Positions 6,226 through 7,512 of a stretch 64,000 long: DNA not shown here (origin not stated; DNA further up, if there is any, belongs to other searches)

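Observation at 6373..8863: Second RiPP-like operon: precursor, then a frameshifted B12-radical SAM, then a translationally coupled RsgA-like GTPase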

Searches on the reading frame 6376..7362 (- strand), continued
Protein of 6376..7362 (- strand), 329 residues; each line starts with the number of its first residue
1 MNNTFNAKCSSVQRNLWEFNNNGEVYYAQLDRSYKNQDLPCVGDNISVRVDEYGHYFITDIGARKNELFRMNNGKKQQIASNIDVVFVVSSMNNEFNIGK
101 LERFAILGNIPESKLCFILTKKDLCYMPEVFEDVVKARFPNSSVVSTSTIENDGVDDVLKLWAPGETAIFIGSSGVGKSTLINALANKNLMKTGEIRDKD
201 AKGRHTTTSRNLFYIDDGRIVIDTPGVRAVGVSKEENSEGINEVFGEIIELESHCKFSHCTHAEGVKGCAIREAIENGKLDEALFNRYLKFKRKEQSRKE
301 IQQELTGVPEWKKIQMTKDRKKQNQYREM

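Call 41: find_encoding_contigs(protein=P0133, flank=10000, max_places=2)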
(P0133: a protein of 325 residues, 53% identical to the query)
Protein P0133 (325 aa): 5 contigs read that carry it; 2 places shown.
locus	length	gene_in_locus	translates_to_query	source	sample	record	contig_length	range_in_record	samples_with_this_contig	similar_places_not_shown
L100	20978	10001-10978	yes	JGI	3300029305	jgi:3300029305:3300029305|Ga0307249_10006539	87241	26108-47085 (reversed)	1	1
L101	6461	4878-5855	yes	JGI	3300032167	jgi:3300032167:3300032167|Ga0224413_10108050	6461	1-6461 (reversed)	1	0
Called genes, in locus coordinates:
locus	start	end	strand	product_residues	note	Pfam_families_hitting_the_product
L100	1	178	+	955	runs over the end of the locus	PF04542:Sigma70_r2 (faint), PF08281:Sigma70_r4_2 (faint), PF04545:Sigma70_r4 (faint)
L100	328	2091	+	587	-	PF01411:tRNA-synt_2c, PF07973:tRNA_SAD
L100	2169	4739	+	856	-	PF13306:LRR_5, PF13855:LRR_8 (faint), PF13306:LRR_5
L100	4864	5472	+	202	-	-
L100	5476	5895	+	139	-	PF01966:HD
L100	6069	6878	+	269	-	PF02811:PHP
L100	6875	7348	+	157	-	PF01467:CTP_transf_like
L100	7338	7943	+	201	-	PF13673:Acetyltransf_10 (faint), PF00583:Acetyltransf_1 (weak), PF13508:Acetyltransf_7 (weak)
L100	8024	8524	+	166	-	PF12685:SpoIIIAH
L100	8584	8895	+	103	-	PF03780:Asp23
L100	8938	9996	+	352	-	PF01321:Creatinase_N, PF00557:Peptidase_M24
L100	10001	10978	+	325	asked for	PF03193:RsgA_GTPase, PF00005:ABC_tran (weak), PF01926:MMR_HSR1 (weak)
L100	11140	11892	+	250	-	-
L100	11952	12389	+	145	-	PF01029:NusB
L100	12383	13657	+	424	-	PF13742:tRNA_anti_2, PF01336:tRNA_anti-codon, PF02601:Exonuc_VII_L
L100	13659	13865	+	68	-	PF02609:Exonuc_VII_S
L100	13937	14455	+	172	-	-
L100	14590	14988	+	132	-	-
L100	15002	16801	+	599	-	PF00009:GTP_EFTU, PF03144:GTP_EFTU_D2, PF00679:EFG_C, PF06421:LepA_C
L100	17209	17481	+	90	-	-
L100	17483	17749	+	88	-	PF05402:PqqD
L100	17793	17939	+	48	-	-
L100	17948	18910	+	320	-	PF04055:Radical_SAM, PF13353:Fer4_12 (weak)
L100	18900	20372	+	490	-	PF02310:B12-binding, PF04055:Radical_SAM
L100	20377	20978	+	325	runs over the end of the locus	PF03193:RsgA_GTPase, PF00005:ABC_tran (weak), PF01926:MMR_HSR1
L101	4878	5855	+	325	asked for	PF03193:RsgA_GTPase, PF00005:ABC_tran (weak), PF01926:MMR_HSR1 (weak)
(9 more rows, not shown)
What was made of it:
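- L100 holds a second RsgA 10 kb away in a housekeeping-like neighbourhood (call 41).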

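Call 42: search_protein_families(library=ncbifam, proteins=[L100:10001-10975:+], max_evalue=0.01)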
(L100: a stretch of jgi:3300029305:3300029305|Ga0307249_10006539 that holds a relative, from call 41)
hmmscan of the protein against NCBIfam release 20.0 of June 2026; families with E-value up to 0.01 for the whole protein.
L100:10001-10975:+ (325 aa): 23 families
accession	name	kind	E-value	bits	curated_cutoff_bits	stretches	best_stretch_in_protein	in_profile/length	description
TIGR00157.1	TIGR00157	equivalog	1.5e-41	142.5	100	1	41-291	2-246/247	ribosome small subunit-dependent GTPase A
NF008931.0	PRK12288.1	equivalog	8.1e-40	136.9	360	1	56-298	93-337/347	small ribosomal subunit biogenesis GTPase RsgA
NF008932.0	PRK12289.1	equivalog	6.5e-24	84.6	483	1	41-303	60-310/363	small ribosomal subunit biogenesis GTPase RsgA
TIGR03597.1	GTPase_YqeH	equivalog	3.9e-08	32.8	297.4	1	143-228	130-216/361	ribosome biogenesis GTPase YqeH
TIGR00231.1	small_GTP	domain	4e-05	23.5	42.5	1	170-230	8-66/164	GTP-binding protein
TIGR03608.1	L_ocin_972_ABC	subfamily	6e-05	22.6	254.85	1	163-204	22-63/206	putative bacteriocin export ABC transporter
NF050039.1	sacti_exp_GggC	equivalog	0.00012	21.4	750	1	163-228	340-405/511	streptosactin export ABC transporter GggC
TIGR03598.1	GTPase_YsxC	equivalog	0.00014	21.6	124.45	1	169-284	22-135/186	ribosome biogenesis GTP-binding protein YihA/YsxC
TIGR02324.1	CP_lyasePhnL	equivalog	0.0002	20.9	256.3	1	162-200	31-69/224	phosphonate C-P lyase system protein PhnL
NF000908.1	PRK00089.1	equivalog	0.00029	20.2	237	0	169-191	7-29/291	GTPase Era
TIGR02528.1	EutP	subfamily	0.00038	20.7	138.35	0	169-191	4-26/142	EutP/PduV family microcompartment system protein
TIGR03594.1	GTPase_EngA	equivalog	0.00088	18.4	306.7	1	170-230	180-236/432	ribosome biogenesis GTPase Der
NF000355.4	ribo_prot_ABC_F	equivalog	0.0012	17.8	380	1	165-275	28-103/499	ribosomal protection-like ABC-F family protein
NF003229.0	PRK04195.1-5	equivalog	0.0014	17.4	280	0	155-189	29-68/413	replication factor C large subunit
NF008233.0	PRK11000.1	equivalog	0.002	17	568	1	163-202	27-66/369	maltose/maltodextrin ABC transporter ATP-binding protein MalK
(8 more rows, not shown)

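Call 54: find_encoding_contigs(protein=P0124, flank=10000, max_places=2)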
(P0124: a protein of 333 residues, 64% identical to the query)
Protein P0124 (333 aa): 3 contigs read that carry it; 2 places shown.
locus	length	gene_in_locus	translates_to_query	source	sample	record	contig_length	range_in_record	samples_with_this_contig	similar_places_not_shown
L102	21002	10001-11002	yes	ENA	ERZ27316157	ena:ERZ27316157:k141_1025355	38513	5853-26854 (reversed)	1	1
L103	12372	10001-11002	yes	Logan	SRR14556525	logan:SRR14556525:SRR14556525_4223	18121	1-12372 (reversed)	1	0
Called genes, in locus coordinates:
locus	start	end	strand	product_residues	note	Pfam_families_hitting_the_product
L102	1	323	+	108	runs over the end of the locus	PF05239:PRC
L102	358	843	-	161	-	-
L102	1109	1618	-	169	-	PF22811:Zn_ribbon_NrdR, PF03477:ATP-cone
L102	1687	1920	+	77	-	PF04023:FeoA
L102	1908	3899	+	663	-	PF01926:MMR_HSR1, PF02421:FeoB_N, PF09439:SRPRB (weak), PF07670:Gate, PF07664:FeoB_C, PF07670:Gate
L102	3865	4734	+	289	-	PF00849:PseudoU_synth_2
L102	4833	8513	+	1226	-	PF08238:Sel1 (weak)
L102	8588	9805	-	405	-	PF08271:Zn_Ribbon_TF (weak), PF08274:Zn_Ribbon_YjdM (weak)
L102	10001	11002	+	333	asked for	PF03193:RsgA_GTPase, PF00005:ABC_tran (weak), PF01926:MMR_HSR1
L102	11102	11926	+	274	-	-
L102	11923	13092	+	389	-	PF07454:SpoIIP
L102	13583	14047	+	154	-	PF00334:NDK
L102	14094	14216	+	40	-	-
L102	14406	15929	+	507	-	PF02463:SMC_N (faint), PF00005:ABC_tran, PF01926:MMR_HSR1 (faint), PF08477:Roc (faint), PF13304:AAA_21 (faint), PF13401:AAA_22 (faint), PF00005:ABC_tran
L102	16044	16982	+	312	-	PF01636:APH, PF01633:Choline_kinase (weak)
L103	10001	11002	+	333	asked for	PF03193:RsgA_GTPase, PF00005:ABC_tran (weak), PF01926:MMR_HSR1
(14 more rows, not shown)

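Call 78: search_solved_structures(query=window:6376-7362:-, max_evalue=1e-10)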
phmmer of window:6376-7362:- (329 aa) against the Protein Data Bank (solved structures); distinct sequences matched with E-value up to 1e-10: 11.
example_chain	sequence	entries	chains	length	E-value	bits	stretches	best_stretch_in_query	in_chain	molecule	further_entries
1t9h_A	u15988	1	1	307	3.1e-29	105.4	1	35-299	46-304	Probable GTPase engC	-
2rcn_A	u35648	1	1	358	3e-28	102.2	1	77-291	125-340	Probable GTPase engC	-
5no2_Z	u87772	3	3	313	1.5e-27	99.9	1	77-291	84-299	Small ribosomal subunit biogenesis GTPase RsgA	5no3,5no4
7boi_W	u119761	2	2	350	1.7e-27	99.6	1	77-291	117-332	Small ribosomal subunit biogenesis GTPase RsgA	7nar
2ykr_W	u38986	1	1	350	2.4e-27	99.2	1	77-291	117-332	PUTATIVE RIBOSOME BIOGENESIS GTPASE RSGA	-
5uz4_Z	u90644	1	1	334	2.6e-27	99.1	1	77-290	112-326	Small ribosomal subunit biogenesis GTPase RsgA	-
1u0l_A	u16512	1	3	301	5e-27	98.1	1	21-291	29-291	Probable GTPase engC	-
6h4d_A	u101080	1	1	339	4.7e-25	91.6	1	28-281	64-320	Small ribosomal subunit biogenesis GTPase RsgA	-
6zhl_A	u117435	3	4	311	9e-23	84.1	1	17-299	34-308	Small ribosomal subunit biogenesis GTPase RsgA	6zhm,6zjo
2yv5_A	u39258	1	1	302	6.2e-22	81.4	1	43-293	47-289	YjeQ protein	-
4a2i_V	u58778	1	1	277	1.8e-20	76.6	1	77-290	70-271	PUTATIVE RIBOSOME BIOGENESIS GTPASE RSGA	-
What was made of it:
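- On RsgA/YjeQ GTPase (TIGR00157, PF03193): The alignment to YloQ (1T9H) covers residues 35-299 (call 78).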
